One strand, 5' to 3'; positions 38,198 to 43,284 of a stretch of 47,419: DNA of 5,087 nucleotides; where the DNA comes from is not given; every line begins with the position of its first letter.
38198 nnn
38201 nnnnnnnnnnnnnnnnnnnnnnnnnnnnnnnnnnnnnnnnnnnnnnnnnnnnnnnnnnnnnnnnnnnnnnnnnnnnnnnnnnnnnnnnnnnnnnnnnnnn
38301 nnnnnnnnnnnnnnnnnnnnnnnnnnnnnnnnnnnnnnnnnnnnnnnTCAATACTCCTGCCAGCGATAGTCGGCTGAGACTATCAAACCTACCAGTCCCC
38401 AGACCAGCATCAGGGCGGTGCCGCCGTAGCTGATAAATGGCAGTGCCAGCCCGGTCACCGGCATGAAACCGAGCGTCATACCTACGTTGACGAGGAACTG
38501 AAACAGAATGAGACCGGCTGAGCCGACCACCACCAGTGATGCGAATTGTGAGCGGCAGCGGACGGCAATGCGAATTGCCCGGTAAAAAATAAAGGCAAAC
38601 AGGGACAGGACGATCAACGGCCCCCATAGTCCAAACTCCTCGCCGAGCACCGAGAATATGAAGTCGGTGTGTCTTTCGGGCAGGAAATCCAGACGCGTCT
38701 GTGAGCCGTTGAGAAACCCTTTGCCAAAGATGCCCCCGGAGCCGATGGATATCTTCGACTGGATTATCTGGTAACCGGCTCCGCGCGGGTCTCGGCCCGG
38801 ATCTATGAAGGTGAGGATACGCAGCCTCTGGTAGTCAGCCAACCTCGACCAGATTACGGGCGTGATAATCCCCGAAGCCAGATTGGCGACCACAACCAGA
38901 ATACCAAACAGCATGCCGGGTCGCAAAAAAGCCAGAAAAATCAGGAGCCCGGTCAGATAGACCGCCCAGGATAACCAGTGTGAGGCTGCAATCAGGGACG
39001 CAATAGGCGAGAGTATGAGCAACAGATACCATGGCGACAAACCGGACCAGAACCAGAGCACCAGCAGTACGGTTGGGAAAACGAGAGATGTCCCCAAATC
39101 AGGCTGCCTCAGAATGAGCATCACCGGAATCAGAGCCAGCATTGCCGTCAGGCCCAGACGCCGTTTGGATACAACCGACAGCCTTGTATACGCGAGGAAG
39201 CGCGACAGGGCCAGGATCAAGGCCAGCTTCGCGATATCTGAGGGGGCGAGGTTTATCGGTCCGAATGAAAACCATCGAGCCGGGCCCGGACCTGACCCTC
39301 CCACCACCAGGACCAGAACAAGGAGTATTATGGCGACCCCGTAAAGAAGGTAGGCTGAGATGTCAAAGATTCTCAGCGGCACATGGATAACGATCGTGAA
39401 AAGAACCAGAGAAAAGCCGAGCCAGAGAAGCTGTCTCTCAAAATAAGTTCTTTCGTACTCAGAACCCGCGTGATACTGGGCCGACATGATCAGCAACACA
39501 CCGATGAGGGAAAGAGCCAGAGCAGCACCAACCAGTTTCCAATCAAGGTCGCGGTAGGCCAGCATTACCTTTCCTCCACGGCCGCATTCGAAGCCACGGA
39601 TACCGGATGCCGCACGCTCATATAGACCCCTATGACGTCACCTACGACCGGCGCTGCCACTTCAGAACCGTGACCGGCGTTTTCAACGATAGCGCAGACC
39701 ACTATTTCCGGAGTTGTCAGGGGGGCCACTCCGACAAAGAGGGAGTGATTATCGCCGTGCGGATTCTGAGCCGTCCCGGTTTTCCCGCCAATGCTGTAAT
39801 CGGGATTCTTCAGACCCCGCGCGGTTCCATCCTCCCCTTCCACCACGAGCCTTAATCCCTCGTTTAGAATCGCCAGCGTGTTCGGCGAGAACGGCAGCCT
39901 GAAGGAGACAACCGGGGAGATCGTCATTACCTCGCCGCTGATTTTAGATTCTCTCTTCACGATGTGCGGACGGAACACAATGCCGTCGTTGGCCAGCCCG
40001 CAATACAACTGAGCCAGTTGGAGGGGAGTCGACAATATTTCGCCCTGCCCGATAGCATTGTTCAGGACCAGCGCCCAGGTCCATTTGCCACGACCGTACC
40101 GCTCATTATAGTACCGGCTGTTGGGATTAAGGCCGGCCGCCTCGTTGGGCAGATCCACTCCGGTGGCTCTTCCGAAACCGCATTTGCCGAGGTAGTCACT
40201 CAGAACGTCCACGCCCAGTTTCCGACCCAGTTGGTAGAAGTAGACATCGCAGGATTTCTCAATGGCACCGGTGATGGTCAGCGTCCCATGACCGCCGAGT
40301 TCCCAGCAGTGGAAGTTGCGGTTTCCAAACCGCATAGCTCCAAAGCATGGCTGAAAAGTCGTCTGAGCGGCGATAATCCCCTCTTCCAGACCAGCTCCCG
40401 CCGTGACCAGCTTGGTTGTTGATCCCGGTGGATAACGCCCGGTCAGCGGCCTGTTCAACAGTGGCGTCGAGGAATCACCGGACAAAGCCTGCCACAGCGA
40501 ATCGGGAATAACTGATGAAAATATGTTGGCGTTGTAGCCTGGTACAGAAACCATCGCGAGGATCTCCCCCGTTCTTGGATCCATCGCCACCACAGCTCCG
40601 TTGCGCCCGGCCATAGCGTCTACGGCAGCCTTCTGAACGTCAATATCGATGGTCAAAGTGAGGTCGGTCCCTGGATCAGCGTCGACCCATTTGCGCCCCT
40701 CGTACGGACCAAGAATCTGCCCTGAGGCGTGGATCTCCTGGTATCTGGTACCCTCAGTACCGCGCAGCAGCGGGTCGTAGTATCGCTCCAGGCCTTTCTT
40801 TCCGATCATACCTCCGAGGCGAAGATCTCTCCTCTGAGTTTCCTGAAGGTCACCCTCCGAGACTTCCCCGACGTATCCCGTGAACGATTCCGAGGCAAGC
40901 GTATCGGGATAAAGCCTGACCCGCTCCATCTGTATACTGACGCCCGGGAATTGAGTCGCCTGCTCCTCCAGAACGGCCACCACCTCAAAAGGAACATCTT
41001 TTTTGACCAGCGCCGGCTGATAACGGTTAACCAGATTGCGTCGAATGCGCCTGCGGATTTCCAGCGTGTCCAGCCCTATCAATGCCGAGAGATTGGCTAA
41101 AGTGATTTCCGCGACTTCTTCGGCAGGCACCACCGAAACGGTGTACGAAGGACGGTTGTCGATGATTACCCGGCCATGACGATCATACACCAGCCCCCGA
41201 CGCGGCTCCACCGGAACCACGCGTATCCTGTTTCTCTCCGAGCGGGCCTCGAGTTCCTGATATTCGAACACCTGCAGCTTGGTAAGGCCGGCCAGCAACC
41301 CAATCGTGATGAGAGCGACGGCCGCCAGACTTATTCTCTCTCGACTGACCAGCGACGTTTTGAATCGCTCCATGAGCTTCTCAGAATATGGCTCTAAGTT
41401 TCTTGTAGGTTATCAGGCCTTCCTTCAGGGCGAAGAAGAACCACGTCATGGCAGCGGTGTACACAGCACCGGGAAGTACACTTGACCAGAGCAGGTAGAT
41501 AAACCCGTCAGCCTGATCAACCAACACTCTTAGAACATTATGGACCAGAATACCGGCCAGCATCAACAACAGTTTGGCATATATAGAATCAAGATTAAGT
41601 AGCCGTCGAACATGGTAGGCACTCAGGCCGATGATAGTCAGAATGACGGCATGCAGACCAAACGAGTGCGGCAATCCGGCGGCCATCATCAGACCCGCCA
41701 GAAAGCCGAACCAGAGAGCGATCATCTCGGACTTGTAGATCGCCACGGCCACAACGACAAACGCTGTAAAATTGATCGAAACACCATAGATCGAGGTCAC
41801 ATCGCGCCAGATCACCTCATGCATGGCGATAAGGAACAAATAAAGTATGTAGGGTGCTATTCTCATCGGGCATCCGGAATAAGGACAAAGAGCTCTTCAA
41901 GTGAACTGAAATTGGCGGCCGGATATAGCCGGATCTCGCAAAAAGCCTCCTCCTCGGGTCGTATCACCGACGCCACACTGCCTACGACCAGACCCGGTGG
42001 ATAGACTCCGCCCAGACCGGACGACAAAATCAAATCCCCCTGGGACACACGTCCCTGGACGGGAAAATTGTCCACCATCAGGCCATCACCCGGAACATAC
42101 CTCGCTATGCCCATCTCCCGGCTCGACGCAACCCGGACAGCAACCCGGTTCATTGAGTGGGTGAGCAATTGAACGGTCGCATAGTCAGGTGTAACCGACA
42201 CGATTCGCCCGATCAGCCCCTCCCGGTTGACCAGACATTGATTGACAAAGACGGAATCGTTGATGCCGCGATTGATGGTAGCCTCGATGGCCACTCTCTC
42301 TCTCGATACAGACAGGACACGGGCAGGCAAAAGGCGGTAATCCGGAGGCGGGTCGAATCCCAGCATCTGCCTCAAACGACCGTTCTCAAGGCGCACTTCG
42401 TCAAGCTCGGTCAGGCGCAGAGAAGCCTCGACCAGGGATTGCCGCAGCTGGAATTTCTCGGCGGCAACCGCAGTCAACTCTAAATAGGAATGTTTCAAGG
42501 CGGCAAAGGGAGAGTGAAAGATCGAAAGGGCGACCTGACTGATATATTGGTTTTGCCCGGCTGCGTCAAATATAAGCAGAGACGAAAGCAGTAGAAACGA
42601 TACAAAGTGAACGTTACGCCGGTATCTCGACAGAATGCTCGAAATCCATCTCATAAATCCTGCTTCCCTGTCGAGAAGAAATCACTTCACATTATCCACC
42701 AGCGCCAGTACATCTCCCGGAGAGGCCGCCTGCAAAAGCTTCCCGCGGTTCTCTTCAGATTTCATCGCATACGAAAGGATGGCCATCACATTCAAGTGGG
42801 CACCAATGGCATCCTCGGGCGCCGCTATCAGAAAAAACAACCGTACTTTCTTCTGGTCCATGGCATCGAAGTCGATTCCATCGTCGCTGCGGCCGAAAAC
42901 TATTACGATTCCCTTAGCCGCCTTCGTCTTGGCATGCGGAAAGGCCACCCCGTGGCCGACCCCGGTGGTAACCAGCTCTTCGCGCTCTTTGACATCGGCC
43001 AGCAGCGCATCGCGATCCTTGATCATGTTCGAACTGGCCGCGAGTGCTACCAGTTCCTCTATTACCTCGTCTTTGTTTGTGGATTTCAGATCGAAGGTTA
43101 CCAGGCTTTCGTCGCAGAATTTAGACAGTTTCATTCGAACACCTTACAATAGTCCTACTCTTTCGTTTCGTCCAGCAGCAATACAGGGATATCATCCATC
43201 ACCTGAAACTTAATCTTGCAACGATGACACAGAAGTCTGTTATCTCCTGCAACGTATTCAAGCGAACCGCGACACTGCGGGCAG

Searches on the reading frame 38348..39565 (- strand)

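Call 11: search_protein_families(library=pfam, proteins=[window:38348-39565:-], max_evalue=0.001)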
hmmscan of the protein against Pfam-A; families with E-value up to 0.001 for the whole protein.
window:38348-39565:- (405 aa): 1 family
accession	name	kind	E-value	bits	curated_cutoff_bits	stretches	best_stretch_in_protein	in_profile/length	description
PF01098.24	FTSW_RODA_SPOVE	-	4e-90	302.8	26.4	2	190-400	146-352/356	Cell cycle protein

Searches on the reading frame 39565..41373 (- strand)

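Call 11: search_protein_families(library=pfam, proteins=[window:39565-41373:-], max_evalue=0.001)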
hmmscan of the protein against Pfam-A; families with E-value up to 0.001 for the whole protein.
window:39565-41373:- (602 aa): 2 families
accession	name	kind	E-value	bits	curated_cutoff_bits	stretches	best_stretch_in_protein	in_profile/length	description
PF00905.27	Transpeptidase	-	2.3e-65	221.2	22.1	1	259-581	1-298/299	Penicillin binding protein transpeptidase domain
PF03717.20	PBP_dimer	-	1.7e-35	123.5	24.4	1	55-221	2-176/180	Penicillin-binding Protein dimerisation domain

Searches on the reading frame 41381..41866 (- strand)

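Call 11: search_protein_families(library=pfam, proteins=[window:41381-41866:-], max_evalue=0.001)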
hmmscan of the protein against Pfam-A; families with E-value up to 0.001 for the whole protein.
window:41381-41866:- (161 aa): 1 family
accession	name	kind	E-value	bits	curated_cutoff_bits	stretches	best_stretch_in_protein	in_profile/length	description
PF04093.17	MreD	-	0.00068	20.2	24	1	8-144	11-152/158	rod shape-determining protein MreD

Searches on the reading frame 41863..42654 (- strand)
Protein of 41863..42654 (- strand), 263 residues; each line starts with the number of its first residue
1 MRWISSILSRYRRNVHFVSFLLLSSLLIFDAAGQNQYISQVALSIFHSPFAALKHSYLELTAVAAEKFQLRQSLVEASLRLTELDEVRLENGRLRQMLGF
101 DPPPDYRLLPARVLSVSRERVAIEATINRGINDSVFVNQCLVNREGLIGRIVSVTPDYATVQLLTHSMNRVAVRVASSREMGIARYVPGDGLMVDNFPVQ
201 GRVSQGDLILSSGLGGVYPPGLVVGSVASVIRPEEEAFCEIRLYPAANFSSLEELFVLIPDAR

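Call 11: search_protein_families(library=pfam, proteins=[window:41863-42654:-], max_evalue=0.001)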
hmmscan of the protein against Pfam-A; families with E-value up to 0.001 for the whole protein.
window:41863-42654:- (263 aa): 1 family
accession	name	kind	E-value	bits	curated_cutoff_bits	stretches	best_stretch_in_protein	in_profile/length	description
PF04085.20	MreC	-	2.1e-33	115.6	28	1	113-258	1-146/147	Rod shape-determining protein MreC, barrel core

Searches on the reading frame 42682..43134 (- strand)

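Call 12: search_protein_families(library=pfam, proteins=[window:42682-43134:-], max_evalue=0.001)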
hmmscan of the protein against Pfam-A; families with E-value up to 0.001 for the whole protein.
window:42682-43134:- (150 aa): 1 family
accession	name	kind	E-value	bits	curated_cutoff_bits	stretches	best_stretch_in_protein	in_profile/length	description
PF00359.27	PTS_EIIA_2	-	5.3e-34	117.7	27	1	6-148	2-143/144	Phosphoenolpyruvate-dependent sugar phosphotransferase system, EIIA 2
